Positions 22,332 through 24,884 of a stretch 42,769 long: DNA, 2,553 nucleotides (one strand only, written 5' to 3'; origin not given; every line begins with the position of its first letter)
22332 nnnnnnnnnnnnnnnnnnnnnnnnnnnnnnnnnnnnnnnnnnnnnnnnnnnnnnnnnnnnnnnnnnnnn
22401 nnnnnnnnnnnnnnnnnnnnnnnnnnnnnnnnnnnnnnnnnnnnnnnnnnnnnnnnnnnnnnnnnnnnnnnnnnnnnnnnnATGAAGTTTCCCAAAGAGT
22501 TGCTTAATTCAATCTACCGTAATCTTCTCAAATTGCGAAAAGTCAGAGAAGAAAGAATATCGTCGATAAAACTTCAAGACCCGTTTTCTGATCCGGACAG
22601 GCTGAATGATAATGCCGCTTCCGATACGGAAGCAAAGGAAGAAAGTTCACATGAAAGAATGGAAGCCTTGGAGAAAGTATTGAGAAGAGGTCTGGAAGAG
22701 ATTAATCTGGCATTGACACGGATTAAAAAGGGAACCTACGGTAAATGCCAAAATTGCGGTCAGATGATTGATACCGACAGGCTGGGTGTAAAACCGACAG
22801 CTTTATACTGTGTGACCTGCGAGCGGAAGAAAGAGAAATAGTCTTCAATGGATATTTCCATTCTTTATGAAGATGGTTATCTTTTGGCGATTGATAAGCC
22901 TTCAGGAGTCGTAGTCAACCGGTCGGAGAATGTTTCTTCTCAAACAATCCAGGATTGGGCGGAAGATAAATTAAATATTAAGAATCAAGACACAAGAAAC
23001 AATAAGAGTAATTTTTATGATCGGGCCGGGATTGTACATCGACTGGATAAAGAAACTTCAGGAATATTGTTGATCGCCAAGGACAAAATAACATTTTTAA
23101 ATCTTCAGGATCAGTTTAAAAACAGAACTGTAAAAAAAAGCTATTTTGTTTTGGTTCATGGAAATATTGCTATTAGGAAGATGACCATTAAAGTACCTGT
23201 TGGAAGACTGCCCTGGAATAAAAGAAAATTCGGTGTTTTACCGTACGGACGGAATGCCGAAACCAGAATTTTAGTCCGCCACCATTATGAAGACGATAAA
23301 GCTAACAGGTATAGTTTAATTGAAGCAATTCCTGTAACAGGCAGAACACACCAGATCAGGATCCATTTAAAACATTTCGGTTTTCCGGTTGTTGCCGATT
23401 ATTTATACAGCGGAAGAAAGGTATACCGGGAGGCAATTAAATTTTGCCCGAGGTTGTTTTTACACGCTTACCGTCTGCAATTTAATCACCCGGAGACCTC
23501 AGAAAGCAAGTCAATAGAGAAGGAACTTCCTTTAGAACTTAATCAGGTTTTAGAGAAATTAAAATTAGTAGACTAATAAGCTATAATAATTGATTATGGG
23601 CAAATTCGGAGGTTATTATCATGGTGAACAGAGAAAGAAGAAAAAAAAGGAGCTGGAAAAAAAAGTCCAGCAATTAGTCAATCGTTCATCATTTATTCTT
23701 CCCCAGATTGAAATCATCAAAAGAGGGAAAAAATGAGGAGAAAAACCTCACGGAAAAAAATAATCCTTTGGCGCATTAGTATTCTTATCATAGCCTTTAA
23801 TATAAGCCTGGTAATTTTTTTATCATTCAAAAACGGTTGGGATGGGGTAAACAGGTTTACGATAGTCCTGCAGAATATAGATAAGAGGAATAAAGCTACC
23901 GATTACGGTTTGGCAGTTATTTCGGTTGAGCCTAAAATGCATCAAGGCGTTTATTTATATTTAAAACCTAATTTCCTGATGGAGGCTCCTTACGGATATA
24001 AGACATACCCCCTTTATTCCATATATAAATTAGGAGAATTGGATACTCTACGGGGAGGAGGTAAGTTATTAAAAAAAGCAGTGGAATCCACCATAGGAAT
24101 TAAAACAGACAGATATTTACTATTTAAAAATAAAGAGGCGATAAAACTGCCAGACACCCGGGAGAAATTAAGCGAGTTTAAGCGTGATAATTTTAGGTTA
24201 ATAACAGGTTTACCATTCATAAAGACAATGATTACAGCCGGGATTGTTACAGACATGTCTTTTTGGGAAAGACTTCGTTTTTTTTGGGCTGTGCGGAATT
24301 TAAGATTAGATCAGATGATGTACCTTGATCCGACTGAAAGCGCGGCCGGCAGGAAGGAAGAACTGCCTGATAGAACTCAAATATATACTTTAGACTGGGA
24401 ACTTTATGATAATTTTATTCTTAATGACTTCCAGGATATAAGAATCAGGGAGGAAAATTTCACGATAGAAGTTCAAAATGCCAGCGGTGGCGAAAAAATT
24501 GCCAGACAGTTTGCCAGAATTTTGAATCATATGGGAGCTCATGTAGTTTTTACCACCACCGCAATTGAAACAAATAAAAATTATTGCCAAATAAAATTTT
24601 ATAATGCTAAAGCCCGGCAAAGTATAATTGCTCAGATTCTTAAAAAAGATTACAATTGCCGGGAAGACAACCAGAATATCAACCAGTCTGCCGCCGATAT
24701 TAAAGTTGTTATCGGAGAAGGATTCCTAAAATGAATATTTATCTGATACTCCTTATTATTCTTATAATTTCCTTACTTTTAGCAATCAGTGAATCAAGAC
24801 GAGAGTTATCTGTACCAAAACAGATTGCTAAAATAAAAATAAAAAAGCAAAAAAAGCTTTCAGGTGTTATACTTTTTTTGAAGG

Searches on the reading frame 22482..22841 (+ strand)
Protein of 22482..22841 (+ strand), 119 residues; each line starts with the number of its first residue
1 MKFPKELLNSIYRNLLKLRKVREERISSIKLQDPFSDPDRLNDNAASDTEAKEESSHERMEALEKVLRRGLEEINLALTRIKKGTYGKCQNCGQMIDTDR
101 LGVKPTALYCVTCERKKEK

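Call 68: search_protein_families(library=pfam, proteins=[window:22482-22841:+], max_evalue=0.001)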
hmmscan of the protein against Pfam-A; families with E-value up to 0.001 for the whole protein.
window:22482-22841:+ (119 aa): 1 family
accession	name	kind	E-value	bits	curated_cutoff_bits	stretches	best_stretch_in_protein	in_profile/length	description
PF01258.23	zf-dskA_traR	-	1.3e-11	44.8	24.9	1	84-119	1-36/36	Prokaryotic dksA/traR C4-type zinc finger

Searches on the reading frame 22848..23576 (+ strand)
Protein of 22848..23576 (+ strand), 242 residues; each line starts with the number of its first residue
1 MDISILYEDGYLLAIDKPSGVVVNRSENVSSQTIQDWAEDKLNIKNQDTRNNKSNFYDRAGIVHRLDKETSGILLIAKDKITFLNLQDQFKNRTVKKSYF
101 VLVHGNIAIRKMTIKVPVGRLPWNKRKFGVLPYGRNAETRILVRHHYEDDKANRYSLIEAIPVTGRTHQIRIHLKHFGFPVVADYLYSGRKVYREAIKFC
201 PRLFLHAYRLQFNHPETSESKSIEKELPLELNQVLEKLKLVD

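Call 68: search_protein_families(library=pfam, proteins=[window:22848-23576:+], max_evalue=0.001)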
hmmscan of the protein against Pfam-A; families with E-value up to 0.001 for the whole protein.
window:22848-23576:+ (242 aa): 1 family
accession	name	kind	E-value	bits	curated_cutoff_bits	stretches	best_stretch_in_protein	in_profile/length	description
PF00849.27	PseudoU_synth_2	-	3.4e-28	99.2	26.8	1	12-176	2-152/152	RNA pseudouridylate synthase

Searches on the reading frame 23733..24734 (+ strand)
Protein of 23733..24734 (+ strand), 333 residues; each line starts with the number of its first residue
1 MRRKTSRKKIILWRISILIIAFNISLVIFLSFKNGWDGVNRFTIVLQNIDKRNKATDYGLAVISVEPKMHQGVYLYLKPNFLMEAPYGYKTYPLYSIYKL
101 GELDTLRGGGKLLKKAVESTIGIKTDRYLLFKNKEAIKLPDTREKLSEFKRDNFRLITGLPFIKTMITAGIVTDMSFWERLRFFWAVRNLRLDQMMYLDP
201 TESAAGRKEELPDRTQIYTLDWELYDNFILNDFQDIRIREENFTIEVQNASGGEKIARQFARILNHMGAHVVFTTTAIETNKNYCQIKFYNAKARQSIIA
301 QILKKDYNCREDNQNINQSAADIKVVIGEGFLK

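Call 90: search_protein_families(library=pfam, alignment_id=A5, max_evalue=0.00001)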
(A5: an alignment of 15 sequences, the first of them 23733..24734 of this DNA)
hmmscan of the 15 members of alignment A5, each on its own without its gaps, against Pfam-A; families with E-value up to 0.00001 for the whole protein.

A. member 1, window:23733-24734:+ (333 aa): 1 family
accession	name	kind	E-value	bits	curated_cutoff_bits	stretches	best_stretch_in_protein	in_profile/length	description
PF13399.11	LytR_C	-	5.6e-06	27.6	22.2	1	243-331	2-86/86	LytR cell envelope-related transcriptional attenuator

B. families by the number of members that match (of 15 scanned): 22 families
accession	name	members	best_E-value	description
PF00437.27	T2SSE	2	6.1e-128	Type II/IV secretion system protein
PF00589.27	Phage_integrase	2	1.2e-40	Phage integrase family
PF02899.23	Phage_int_SAM_1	2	1e-07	Phage integrase, N-terminal SAM-like domain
PF03030.21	H_PPase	1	2.1e-254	Inorganic H+ pyrophosphatase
PF00521.26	DNA_topoisoIV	1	9e-162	DNA gyrase/topoisomerase IV, subunit A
PF03989.18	DNA_gyraseA_C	1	7.6e-64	DNA gyrase C-terminal domain, beta-propeller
PF00482.28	T2SSF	1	1.5e-57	Type II secretion system (T2SS), protein F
PF00204.31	DNA_gyraseB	1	3.9e-54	DNA gyrase B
PF01709.26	Transcrip_reg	1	4.6e-46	TACO1/YebC second and third domain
PF02882.25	THF_DHG_CYH_C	1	9e-34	Tetrahydrofolate dehydrogenase/cyclohydrolase, NAD(P)-binding domain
PF00986.26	DNA_gyraseB_C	1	5.8e-29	DNA gyrase B subunit, carboxyl terminus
PF20772.2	TACO1_YebC_N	1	1.1e-27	TACO1/YebC protein N-terminal domain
PF00763.28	THF_DHG_CYH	1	3.9e-24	Tetrahydrofolate dehydrogenase/cyclohydrolase, catalytic domain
PF13177.12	DNA_pol3_delta2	1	2.6e-23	DNA polymerase III, delta subunit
PF01751.28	Toprim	1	4e-20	Toprim domain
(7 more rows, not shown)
